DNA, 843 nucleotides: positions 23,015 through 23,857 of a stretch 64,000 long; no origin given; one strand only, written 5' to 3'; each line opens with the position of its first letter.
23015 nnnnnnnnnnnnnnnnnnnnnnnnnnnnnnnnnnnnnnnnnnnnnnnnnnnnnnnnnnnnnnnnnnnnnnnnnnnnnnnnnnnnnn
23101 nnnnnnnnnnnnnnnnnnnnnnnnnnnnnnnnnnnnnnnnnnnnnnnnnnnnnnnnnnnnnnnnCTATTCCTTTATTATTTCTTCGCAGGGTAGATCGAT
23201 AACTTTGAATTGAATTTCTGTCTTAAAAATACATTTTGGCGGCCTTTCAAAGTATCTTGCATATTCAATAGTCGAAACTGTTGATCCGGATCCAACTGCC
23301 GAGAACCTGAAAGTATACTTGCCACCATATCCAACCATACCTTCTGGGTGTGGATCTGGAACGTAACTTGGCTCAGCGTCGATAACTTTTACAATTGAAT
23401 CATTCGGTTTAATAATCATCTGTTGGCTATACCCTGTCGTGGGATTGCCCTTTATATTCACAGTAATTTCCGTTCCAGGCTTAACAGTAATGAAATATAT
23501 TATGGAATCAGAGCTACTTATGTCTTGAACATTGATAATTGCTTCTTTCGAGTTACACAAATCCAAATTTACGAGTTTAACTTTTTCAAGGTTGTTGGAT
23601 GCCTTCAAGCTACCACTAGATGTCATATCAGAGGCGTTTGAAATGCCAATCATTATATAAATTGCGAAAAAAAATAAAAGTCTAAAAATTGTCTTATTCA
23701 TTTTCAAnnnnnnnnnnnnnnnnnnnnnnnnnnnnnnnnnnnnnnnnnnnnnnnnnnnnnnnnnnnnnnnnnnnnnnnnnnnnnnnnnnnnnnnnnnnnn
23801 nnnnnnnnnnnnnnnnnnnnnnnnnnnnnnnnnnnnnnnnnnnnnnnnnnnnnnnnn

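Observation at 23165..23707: Chagasin-family cysteine-protease inhibitor (cryptostatin-like) between two kinesin genes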

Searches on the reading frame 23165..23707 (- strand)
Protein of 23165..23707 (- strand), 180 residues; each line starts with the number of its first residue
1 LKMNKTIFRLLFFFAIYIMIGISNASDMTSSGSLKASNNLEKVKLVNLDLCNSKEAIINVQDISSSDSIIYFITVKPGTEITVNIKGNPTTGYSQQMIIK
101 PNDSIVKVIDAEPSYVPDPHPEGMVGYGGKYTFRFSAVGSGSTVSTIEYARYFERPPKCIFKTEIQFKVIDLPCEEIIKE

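Call 3: search_protein_families(library=pfam, proteins=[window:23165-23707:-], max_evalue=0.01)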
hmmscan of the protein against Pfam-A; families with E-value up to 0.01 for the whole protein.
window:23165-23707:- (180 aa): 1 family
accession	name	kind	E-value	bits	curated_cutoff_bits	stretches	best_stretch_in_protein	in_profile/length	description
PF09394.16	Inhibitor_I42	-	1.6e-15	57.6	27.2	1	74-157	1-81/91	Chagasin family peptidase inhibitor I42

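Call 4: search_solved_structures(query=window:23168-23707:-, max_evalue=1, show_alignments=3)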
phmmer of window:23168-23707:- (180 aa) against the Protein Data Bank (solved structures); distinct sequences matched with E-value up to 1: 12.
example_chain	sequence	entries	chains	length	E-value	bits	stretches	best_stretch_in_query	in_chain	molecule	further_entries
2wgn_B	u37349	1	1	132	2e-06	30.9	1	74-156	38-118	INHIBITOR OF CYSTEINE PEPTIDASE COMPND 3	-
6cjz_A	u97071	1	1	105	5.9e-06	29.3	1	71-151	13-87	Amoebiasin-1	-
5swk_C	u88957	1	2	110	7.1e-06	29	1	71-151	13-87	De novo protein based on the inhibitor Amoebiasin-1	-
2c34_A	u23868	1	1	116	6.4e-05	25.9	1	76-154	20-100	INHIBITOR OF CYSTEINE PEPTIDASES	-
3m86_A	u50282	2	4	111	0.00037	23.5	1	81-157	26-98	Amoebiasin-2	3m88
2nqd_A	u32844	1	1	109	0.17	14.8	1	73-156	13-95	Chagasin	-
2nnr_A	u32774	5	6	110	0.18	14.7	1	73-156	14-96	Chagasin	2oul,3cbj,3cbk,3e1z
2fo8_A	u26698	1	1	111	0.18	14.7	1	73-156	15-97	Chagasin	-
2h7w_A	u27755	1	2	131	0.31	13.9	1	73-156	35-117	Chagasin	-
7pkl_L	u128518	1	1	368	0.54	13.2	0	65-143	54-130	trastuzumab Light Chain VHH fusion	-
6kol_A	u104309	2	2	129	0.64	12.9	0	73-154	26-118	Blue (Type 1) copper domain protein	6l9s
8w4f_D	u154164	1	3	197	0.73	12.7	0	62-143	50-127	Tribody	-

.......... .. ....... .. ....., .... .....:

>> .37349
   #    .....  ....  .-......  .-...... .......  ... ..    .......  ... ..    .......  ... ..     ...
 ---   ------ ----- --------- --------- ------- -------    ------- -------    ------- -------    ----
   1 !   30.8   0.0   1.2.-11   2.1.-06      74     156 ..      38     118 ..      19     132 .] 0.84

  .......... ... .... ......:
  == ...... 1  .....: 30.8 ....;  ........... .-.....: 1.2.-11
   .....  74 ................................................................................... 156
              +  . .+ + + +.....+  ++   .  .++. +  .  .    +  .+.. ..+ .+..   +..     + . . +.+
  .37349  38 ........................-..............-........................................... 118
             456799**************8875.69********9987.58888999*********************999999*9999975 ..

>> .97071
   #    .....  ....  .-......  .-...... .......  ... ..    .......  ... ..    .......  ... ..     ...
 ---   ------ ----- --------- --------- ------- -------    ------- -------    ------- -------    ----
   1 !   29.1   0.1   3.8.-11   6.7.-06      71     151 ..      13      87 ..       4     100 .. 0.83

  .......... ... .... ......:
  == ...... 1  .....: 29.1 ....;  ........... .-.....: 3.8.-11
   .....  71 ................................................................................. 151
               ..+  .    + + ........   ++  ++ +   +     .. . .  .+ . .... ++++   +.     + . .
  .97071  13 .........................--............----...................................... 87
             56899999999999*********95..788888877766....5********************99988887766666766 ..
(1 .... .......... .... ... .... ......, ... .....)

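Call 5: find_homologous_proteins(query=window:23168-23707:-)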
Query window:23168-23707:- (180 aa): 7 proteins with E <= 0.001 among 47 candidates.
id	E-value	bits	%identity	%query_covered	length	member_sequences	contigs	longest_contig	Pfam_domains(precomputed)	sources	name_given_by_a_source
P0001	7.3e-112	389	100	99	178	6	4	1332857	PF09394.17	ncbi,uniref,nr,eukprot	ncbi:hypothetical protein [Cryptosporidium parvum Iowa II]|uniref:Proteinase inhibitor I42 chagasin 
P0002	1.9e-79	283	72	99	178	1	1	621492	PF09394.17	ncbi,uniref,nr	ncbi:cysteine protease inhibitor [Cryptosporidium sp. chipmunk genotype I]|uniref:cysteine protease 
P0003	4.7e-79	282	80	90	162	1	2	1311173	PF09394.17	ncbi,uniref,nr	ncbi:Chagasin family peptidase inhibitor I42 family protein [Cryptosporidium meleagridis]|uniref:Cha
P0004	1.1e-64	235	64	90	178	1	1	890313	PF09394.17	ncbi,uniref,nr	ncbi:cysteine protease inhibitor [Cryptosporidium ubiquitum]|uniref:Cysteine protease inhibitor n=1 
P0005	3.7e-55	204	60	90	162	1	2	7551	PF09394.17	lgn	-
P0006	1.7e-53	199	57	97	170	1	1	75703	PF09394.17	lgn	-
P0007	1.0e-42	164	56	79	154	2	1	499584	PF09394.17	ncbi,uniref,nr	ncbi:hypothetical protein OJ253_272 [Cryptosporidium canis]|uniref:Proteinase inhibitor I42 chagasin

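Call 8: list_cluster_members(proteins=[P0001])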
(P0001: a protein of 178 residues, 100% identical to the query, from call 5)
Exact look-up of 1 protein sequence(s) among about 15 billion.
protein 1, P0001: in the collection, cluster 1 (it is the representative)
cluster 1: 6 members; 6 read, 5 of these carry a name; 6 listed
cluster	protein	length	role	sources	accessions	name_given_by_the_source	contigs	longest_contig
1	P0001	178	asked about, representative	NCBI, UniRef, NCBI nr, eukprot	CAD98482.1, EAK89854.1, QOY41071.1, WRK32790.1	hypothetical protein [Cryptosporidium parvum Iowa II] | Proteinase inhibitor I42 chagasin domain-containing protein n=2 Tax=Cryptosporidium ... | QOY41071.1 hypothetical protein CPATCC_002714 [Cryptosporidium parvum]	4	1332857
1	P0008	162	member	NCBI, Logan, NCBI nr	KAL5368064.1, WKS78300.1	hypothetical protein CPHLJ_6g1910 [Cryptosporidium parvum] | hypothetical protein CPCDC_6g1910 [Cryptosporidium sp. 43IA8]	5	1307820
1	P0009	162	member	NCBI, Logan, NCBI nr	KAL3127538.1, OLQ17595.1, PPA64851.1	Chagasin family peptidase inhibitor I42 family protein [Cryptosporidium hominis] | hypothetical protein ChTU502y2012_406g0665 [Cryptosporidium hominis]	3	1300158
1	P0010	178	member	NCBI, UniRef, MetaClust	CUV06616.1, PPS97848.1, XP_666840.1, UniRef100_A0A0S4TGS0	unnamed protein product [Cryptosporidium hominis] | Proteinase inhibitor I42 chagasin n=1 Tax=Cryptosporidium hominis TaxID=237895 ... | status=active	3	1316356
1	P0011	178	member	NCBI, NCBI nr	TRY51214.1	Proteinase inhibitor I42 chagasin [Cryptosporidium tyzzeri]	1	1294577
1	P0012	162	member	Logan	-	-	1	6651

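Call 12: find_encoding_contigs(protein=P0001, flank=10000, max_places=4)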
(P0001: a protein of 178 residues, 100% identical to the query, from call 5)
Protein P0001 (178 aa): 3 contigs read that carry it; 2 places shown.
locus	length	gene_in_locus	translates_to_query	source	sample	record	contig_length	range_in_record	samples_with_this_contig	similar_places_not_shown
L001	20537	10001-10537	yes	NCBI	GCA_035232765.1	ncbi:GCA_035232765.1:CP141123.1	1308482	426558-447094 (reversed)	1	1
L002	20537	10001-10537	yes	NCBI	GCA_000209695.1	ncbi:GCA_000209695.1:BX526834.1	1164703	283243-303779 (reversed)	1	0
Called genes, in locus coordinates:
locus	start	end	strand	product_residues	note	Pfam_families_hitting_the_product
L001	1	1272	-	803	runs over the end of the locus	PF03477:ATP-cone, PF00317:Ribonuc_red_lgN, PF02867:Ribonuc_red_lgC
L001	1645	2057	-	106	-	PF07019:EMC6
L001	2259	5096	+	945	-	PF18137:WHD_ORC (weak)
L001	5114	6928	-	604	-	-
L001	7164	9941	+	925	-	PF00225:Kinesin, PF16796:Microtub_bd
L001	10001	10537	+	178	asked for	PF09394:Inhibitor_I42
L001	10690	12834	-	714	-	PF16796:Microtub_bd, PF00225:Kinesin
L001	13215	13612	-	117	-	PF08576:DUF1764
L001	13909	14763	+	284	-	PF13862:BCCIP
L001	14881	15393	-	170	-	PF01922:SRP19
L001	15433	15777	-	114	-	-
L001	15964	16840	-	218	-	PF03256:ANAPC10, PF22633:F5_F8_type_C_2 (faint)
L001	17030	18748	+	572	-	PF01595:CNNM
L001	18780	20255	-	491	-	PF07065:D123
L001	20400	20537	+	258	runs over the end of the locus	PF01778:Ribosomal_L28e, PF04874:Mak16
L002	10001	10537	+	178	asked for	PF09394:Inhibitor_I42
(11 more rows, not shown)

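Call 16: find_homologous_proteins(query=A1, max_evalue=0.001)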
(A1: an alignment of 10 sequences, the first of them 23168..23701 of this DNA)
Query A1 (10 sequences) (178 aa, profile of the alignment): 150 proteins with E <= 0.001 among 4345 candidates; the best 120 are listed.
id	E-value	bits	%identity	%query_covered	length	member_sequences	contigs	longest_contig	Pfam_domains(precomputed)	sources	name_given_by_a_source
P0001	4.8e-98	344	100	100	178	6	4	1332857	PF09394.17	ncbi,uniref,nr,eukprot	ncbi:hypothetical protein [Cryptosporidium parvum Iowa II]|uniref:Proteinase inhibitor I42 chagasin 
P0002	3.5e-94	331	72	100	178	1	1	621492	PF09394.17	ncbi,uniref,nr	ncbi:cysteine protease inhibitor [Cryptosporidium sp. chipmunk genotype I]|uniref:cysteine protease 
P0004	6.3e-90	317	65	89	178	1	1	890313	PF09394.17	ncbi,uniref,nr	ncbi:cysteine protease inhibitor [Cryptosporidium ubiquitum]|uniref:Cysteine protease inhibitor n=1 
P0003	6.2e-85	301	80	91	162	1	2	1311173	PF09394.17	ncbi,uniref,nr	ncbi:Chagasin family peptidase inhibitor I42 family protein [Cryptosporidium meleagridis]|uniref:Cha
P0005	1.8e-81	290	60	91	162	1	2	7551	PF09394.17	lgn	-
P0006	1.5e-79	284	57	98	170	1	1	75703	PF09394.17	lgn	-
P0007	1.8e-68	247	56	80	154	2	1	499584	PF09394.17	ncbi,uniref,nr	ncbi:hypothetical protein OJ253_272 [Cryptosporidium canis]|uniref:Proteinase inhibitor I42 chagasin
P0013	2.0e-64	234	52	87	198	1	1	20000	PF09394.17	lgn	-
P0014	3.6e-45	172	48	77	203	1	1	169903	PF09394.17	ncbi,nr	ncbi:protease inhibitor I42 family protein [Cryptosporidium felis]|nr:protease inhibitor I42 family 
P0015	2.0e-25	107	38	75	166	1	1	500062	PF09394.17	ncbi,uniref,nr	ncbi:transmembrane protein [Cryptosporidium ryanae]|uniref:uncharacterized protein n=1 Tax=Cryptospo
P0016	9.3e-15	73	38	58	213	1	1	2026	PF09394.17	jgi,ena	-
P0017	1.3e-14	72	43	53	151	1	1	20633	PF09394.17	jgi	jgi:inhibitor of cysteine peptidase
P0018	6.7e-14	70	38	62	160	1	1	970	PF09394.17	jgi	jgi:predicted secreted protein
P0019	1.5e-13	69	37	52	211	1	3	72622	PF09394.17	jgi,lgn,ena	-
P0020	2.8e-13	68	36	58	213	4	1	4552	PF09394.17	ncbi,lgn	-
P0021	2.9e-13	68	48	44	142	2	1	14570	PF09394.17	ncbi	-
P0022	7.1e-12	63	39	52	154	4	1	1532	PF09394.17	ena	-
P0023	7.5e-12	63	39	48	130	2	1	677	PF09394.17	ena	-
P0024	9.2e-12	63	33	87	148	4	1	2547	PF09394.17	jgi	-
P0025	1.2e-11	62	34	63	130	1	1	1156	PF09394.17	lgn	-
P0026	1.7e-11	62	40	46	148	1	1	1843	PF09394.17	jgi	jgi:inhibitor of cysteine peptidase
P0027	2.7e-11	61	43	46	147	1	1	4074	PF09394.17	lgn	-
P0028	5.4e-11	60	38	52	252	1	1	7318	PF09394.17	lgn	-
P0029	1.0e-10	59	35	63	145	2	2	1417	PF09394.17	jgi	jgi:inhibitor of cysteine peptidase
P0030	2.3e-10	58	39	48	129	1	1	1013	PF09394.17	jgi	jgi:inhibitor of cysteine peptidase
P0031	2.4e-10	58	40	51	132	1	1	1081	PF09394.17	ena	-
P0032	3.1e-10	58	35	71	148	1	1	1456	PF09394.17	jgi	jgi:inhibitor of cysteine peptidase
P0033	3.3e-10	58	34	47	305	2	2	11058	PF09394.17,PF07833.17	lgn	-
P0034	5.2e-10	57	37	53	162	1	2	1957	PF09394.17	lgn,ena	-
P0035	9.4e-10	56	40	46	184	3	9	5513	PF09394.17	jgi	jgi:predicted secreted protein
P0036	1.5e-9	56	40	50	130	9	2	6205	PF09394.17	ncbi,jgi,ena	jgi:inhibitor of cysteine peptidase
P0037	1.8e-9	55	38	48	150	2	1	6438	PF09394.17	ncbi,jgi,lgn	jgi:predicted secreted protein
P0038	1.9e-9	55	33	52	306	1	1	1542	PF09394.17,PF07833.17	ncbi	-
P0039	2.1e-9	55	42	52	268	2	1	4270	PF09394.17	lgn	-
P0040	2.1e-9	55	38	49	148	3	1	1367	PF09394.17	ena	-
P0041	2.5e-9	55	40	46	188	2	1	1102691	PF09394.17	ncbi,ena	-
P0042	2.9e-9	55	36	47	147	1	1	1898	PF09394.17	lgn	-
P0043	3.1e-9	55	39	46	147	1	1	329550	PF09394.17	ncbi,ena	-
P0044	3.3e-9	54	37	46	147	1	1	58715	PF09394.17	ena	-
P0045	3.6e-9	54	30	65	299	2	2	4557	PF09394.17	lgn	-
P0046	3.9e-9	54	38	50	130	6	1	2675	PF09394.17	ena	-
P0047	6.0e-9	54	40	46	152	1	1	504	PF09394.17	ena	-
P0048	7.5e-9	53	36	50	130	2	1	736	PF09394.17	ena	-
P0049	8.2e-9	53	39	46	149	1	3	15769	PF09394.17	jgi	jgi:predicted secreted protein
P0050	8.7e-9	53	40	46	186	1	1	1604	PF09394.17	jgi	jgi:predicted secreted protein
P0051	9.4e-9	53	42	52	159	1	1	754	PF09394.17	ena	-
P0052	1.1e-8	53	39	46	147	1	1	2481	PF09394.17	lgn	-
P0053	1.2e-8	53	38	35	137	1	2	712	PF09394.17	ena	-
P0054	1.2e-8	53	47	39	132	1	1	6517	PF09394.17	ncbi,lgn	-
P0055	1.4e-8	52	40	45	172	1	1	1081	PF09394.17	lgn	-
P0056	1.6e-8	52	31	66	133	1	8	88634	PF09394.17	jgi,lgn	jgi:inhibitor of cysteine peptidase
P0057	1.6e-8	52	41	52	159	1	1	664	PF09394.17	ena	-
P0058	1.8e-8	52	38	50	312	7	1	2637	PF09394.17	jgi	-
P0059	2.5e-8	52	40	45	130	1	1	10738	PF09394.17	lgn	-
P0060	2.7e-8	51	40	46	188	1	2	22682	PF09394.17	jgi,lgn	jgi:inhibitor of cysteine peptidase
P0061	3.0e-8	51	35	69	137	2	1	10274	PF09394.17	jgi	jgi:inhibitor of cysteine peptidase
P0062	3.1e-8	51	36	43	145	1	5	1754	PF09394.17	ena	-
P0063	3.3e-8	51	36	52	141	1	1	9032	PF09394.17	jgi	jgi:inhibitor of cysteine peptidase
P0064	3.8e-8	51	40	46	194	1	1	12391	PF09394.17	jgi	jgi:predicted secreted protein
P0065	4.3e-8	51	35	49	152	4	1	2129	PF09394.17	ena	-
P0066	4.6e-8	51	37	54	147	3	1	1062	PF09394.17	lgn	-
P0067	6.7e-8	50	35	40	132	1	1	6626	PF09394.17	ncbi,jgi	jgi:inhibitor of cysteine peptidase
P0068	7.3e-8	50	37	47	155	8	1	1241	PF09394.17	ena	-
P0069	8.0e-8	50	35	46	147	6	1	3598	PF09394.17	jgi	-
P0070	8.4e-8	50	28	65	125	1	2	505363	PF09394.17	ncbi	-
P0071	9.4e-8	50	38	45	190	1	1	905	PF09394.17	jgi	jgi:predicted secreted protein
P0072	1.4e-7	49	40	47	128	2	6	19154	PF09394.17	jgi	jgi:inhibitor of cysteine peptidase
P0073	1.8e-7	49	33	68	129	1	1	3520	PF09394.17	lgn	-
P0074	2.0e-7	49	31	93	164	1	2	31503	PF09394.17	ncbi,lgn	-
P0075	2.4e-7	48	36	51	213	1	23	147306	PF09864.16,PF09394.17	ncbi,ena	-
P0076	3.0e-7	48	36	50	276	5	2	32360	PF09394.17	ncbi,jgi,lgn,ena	-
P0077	4.5e-7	48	40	47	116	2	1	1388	PF09394.17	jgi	-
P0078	4.6e-7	47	31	61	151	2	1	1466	PF09394.17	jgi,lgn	-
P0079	4.7e-7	47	39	48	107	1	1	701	PF09394.17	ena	-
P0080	5.1e-7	47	31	67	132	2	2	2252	PF09394.17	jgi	jgi:inhibitor of cysteine peptidase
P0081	5.7e-7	47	34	49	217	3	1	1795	PF09864.16,PF09394.17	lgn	-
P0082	6.6e-7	47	32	62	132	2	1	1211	PF09394.17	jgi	-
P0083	6.7e-7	47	30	67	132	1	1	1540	PF09394.17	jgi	jgi:inhibitor of cysteine peptidase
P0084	7.8e-7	47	30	67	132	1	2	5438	PF09394.17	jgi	jgi:inhibitor of cysteine peptidase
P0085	8.7e-7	47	35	54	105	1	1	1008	PF09394.17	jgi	-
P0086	8.9e-7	47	38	50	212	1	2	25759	PF09864.16,PF09394.17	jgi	-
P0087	1.5e-6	46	36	52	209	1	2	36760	PF09864.16,PF09394.17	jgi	-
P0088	1.7e-6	46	34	52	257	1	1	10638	PF09394.17,PF07833.17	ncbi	-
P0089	1.9e-6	45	39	58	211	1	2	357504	PF09864.16,PF09394.17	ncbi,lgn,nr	ncbi:MAG: hypothetical protein GJT30_14140 [Geobacter sp.]|nr:hypothetical protein [Geobacter sp.]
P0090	2.2e-6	45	39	47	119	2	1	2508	PF09394.17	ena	-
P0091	2.9e-6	45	35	54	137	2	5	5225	PF09394.17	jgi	jgi:inhibitor of cysteine peptidase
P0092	4.8e-6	44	36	46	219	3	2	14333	PF09864.16,PF09394.17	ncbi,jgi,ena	ncbi:MAG: protease inhibitor I42 family protein [Syntrophus sp. (in: bacteria)]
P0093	5.1e-6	44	37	54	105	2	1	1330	PF09394.17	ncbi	-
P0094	6.0e-6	44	37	47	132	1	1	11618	PF09394.17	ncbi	-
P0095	6.4e-6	44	36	47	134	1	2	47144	PF09394.17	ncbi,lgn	-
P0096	6.7e-6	44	36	54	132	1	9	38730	PF09394.17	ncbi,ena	-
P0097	7.1e-6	44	32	71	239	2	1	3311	PF09394.17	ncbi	-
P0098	7.7e-6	43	38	43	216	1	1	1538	PF09394.17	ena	-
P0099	7.9e-6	43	34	52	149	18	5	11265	PF09394.17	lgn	-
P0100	8.2e-6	43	31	47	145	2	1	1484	PF09394.17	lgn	-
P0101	9.2e-6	43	40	47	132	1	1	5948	PF09394.17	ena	-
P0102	1.1e-5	43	38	45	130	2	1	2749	PF09394.17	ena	-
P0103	1.2e-5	43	36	43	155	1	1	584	PF09394.17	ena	-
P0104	1.4e-5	43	39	44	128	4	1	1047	PF09394.17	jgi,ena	jgi:inhibitor of cysteine peptidase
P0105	1.4e-5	43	37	55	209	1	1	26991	PF09864.16,PF09394.17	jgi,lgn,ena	-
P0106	1.5e-5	43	36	55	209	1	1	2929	PF09864.16,PF09394.17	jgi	-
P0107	1.5e-5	43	37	52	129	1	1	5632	PF09394.17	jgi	jgi:inhibitor of cysteine peptidase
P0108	1.6e-5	42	38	46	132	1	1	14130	PF09394.17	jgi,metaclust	metaclust:\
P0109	2.0e-5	42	30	74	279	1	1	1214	PF09394.17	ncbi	-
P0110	2.1e-5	42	39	51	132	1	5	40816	PF09394.17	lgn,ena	-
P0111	2.6e-5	42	32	53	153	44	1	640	PF09394.17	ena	-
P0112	2.6e-5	42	37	47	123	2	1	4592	PF09394.17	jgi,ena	-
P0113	2.7e-5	42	35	47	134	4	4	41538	PF09394.17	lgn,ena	-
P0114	2.8e-5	42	36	57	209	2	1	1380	PF09864.16,PF09394.17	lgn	-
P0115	3.2e-5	41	40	46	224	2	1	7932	PF09394.17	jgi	jgi:predicted secreted protein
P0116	3.8e-5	41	33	56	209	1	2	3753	PF09394.17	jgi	jgi:inhibitor of cysteine peptidase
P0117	4.1e-5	41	28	70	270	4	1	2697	PF09394.17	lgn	-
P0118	4.5e-5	41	40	44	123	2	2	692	PF09394.17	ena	-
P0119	5.0e-5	41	31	65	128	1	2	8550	PF09394.17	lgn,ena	-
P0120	5.1e-5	41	37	44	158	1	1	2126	PF09394.17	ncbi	ncbi:MAG: protease inhibitor I42 family protein [Methanobacteriaceae archaeon]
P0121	5.2e-5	41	34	47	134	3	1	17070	PF09394.17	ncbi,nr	ncbi:MAG: protease inhibitor I42 family protein [Bacteroidales bacterium]|nr:protease inhibitor I42 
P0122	5.5e-5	41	37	54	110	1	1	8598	PF09394.17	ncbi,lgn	-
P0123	5.5e-5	41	40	53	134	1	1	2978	PF09394.17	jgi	jgi:inhibitor of cysteine peptidase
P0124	5.8e-5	41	36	42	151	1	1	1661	PF09394.17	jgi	jgi:predicted secreted protein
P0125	7.3e-5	40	39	43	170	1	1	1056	PF09394.17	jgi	jgi:inhibitor of cysteine peptidase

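Call 21: find_encoding_contigs(protein=P0003, flank=4000, max_places=1)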
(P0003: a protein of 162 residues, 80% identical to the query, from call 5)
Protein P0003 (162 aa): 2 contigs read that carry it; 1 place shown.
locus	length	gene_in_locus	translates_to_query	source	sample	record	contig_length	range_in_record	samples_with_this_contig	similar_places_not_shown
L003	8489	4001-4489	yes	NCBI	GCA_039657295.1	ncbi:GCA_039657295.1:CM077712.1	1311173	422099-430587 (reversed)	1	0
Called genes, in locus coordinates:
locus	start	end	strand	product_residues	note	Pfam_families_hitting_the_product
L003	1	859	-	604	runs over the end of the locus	-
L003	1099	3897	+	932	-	PF16796:Microtub_bd, PF00225:Kinesin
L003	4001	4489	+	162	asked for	PF09394:Inhibitor_I42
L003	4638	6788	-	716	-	PF16796:Microtub_bd, PF00225:Kinesin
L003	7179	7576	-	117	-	PF08576:DUF1764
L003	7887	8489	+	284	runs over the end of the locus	PF13862:BCCIP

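Call 22: find_encoding_contigs(protein=P0007, flank=4000, max_places=1)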
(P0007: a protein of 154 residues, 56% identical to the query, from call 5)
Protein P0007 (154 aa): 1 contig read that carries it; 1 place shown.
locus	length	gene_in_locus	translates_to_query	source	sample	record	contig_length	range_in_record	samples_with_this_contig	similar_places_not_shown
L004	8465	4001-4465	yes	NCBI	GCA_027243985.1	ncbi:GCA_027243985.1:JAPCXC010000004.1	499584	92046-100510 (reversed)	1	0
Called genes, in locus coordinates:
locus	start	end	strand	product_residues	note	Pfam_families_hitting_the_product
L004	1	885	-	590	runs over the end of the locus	-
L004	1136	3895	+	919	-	PF16796:Microtub_bd, PF00225:Kinesin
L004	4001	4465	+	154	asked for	PF09394:Inhibitor_I42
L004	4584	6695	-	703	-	PF16796:Microtub_bd, PF00225:Kinesin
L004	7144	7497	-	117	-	PF08576:DUF1764 (faint)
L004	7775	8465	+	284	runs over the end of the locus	PF13862:BCCIP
